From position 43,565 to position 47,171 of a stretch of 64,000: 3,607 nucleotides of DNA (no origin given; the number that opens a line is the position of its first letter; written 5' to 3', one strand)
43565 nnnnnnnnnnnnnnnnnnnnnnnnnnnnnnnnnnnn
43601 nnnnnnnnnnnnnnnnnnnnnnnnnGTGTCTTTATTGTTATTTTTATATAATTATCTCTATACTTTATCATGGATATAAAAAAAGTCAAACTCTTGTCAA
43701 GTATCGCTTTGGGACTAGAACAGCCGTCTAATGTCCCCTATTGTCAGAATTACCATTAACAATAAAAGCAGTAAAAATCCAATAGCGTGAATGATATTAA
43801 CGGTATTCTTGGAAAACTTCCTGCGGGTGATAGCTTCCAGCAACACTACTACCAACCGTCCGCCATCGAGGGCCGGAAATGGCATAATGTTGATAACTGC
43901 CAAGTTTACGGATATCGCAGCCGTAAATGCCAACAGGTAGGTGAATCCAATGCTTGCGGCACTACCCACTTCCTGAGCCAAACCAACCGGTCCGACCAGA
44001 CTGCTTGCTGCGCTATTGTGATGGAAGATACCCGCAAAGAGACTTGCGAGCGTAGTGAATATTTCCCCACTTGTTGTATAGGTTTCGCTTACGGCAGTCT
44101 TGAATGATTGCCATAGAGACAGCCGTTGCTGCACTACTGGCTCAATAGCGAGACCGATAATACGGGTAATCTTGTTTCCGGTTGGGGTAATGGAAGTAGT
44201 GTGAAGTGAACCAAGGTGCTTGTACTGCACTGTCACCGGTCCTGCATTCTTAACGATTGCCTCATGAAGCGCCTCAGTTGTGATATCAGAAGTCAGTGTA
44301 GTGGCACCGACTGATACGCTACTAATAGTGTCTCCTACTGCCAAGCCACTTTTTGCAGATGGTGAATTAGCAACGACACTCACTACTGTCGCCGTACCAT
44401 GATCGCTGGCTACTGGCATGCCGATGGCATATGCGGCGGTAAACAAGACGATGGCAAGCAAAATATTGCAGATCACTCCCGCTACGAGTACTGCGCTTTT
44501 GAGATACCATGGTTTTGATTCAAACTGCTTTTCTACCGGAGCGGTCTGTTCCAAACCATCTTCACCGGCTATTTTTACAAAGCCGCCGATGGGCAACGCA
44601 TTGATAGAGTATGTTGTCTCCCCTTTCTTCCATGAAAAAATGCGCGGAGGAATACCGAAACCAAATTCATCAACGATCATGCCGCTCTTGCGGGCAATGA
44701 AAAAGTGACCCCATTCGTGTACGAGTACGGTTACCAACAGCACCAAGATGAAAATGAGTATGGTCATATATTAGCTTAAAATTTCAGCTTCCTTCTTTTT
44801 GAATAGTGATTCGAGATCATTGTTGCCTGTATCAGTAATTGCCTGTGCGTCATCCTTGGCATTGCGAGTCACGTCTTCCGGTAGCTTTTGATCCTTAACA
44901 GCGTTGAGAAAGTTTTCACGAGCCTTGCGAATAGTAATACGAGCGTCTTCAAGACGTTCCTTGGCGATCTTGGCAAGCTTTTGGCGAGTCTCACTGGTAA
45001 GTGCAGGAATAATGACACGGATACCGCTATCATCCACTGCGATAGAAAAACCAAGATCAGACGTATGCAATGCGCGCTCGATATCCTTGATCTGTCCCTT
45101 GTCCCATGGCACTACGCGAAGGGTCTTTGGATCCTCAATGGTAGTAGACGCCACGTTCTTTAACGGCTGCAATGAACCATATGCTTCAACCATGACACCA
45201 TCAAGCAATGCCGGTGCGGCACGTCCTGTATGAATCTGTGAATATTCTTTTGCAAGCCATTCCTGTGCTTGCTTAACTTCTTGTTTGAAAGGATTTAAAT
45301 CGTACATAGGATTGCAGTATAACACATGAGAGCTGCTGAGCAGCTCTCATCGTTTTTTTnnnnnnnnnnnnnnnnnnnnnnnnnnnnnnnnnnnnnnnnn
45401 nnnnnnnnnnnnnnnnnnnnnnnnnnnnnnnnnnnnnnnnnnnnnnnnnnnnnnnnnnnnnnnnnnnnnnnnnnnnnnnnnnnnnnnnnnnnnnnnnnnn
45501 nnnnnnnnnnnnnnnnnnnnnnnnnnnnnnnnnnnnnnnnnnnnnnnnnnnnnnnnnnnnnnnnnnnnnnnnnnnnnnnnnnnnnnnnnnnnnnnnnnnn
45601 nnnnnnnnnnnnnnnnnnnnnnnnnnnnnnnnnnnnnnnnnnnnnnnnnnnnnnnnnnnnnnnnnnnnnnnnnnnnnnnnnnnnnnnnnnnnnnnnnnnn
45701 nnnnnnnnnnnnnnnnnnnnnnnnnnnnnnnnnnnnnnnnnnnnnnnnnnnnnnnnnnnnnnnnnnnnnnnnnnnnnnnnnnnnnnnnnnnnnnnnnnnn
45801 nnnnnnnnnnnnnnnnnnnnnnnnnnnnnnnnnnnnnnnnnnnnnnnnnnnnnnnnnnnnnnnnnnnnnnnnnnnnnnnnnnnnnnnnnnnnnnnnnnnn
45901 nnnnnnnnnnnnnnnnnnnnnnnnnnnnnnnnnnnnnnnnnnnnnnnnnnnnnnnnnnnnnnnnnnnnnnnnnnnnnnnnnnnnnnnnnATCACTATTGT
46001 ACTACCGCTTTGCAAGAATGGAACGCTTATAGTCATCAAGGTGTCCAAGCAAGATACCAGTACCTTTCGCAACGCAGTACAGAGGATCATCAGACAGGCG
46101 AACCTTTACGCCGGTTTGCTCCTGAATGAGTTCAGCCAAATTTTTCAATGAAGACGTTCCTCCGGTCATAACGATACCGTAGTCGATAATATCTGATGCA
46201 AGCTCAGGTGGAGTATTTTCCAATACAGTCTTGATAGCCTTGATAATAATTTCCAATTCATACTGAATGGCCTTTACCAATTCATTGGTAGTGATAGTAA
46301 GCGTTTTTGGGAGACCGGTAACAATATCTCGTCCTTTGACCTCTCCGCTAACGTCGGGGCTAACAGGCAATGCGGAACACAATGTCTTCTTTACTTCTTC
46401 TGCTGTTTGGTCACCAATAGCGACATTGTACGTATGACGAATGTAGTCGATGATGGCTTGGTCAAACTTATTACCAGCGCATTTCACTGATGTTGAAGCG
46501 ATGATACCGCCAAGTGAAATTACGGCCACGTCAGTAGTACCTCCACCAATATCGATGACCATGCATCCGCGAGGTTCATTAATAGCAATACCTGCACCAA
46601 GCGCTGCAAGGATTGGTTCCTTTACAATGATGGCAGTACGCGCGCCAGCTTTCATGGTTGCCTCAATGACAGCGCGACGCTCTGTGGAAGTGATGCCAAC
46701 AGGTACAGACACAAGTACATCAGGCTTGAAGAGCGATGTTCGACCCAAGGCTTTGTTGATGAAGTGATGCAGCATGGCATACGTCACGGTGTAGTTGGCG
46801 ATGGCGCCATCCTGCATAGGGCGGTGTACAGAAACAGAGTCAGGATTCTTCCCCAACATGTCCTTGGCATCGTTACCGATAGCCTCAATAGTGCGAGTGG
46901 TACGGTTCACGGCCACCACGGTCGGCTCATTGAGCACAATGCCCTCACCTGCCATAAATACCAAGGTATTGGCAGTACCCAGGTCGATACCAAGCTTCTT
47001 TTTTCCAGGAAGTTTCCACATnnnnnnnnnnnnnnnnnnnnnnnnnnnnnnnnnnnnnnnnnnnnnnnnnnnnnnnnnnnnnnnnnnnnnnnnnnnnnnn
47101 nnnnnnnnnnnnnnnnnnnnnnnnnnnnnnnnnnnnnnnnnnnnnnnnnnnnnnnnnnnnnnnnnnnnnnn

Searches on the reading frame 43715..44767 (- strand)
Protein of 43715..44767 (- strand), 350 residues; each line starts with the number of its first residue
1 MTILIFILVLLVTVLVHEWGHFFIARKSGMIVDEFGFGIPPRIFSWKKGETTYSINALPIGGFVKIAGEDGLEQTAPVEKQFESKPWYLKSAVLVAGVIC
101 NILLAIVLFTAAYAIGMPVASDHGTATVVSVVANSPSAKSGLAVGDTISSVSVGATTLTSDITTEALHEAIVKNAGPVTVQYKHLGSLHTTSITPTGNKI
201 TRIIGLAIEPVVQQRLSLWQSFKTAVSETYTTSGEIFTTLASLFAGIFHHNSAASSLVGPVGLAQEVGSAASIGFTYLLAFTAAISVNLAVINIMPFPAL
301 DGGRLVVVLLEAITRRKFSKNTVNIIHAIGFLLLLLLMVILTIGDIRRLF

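Call 49: search_protein_families(library=pfam, proteins=[window:43715-44767:-], max_evalue=0.001)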
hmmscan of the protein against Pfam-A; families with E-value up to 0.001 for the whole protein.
window:43715-44767:- (350 aa): 2 families
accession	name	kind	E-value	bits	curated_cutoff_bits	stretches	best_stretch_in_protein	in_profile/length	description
PF02163.28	Peptidase_M50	-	3.9e-53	180.5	27.2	1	6-337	2-221/221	Peptidase family M50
PF13180.12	PDZ_2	-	1e-05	26.2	27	1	115-193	3-78/80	PDZ domain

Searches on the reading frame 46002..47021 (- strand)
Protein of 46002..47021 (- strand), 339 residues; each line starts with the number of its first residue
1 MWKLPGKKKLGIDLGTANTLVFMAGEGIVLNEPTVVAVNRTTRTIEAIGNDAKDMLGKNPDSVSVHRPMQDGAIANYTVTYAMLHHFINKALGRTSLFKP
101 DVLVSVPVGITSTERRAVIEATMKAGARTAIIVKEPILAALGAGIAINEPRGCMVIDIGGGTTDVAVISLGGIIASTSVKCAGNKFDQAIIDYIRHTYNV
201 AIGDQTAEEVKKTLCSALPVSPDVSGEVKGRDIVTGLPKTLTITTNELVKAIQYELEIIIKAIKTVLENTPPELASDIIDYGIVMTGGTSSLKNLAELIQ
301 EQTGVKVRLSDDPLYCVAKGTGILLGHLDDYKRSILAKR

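Call 49: search_protein_families(library=pfam, proteins=[window:46002-47021:-], max_evalue=0.001)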
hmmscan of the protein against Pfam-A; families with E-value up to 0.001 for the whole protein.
window:46002-47021:- (339 aa): 7 families
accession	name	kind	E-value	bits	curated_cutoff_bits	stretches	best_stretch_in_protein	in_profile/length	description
PF06723.19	MreB_Mbl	-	1.3e-127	425.6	27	1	8-331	2-325/327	MreB/Mbl protein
PF00012.26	HSP70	-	9.4e-16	57.6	20.6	1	101-324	135-371/599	Hsp70 protein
PF00022.25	Actin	-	1.4e-12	47.4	27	1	12-196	9-189/410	Actin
PF14450.12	FtsA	-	3.3e-12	47.3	31.8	1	154-318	1-125/127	Cell division protein FtsA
PF11104.14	PilM_2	-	6.5e-05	22.5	27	0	279-311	275-306/340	Type IV pilus assembly protein PilM;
PF06277.17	EutA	-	0.0002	20.8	27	1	135-207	124-203/475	Ethanolamine utilisation protein EutA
PF08841.16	DDR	-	0.00046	19.8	24.6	1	125-213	107-190/328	Diol dehydratase reactivase ATPase-like domain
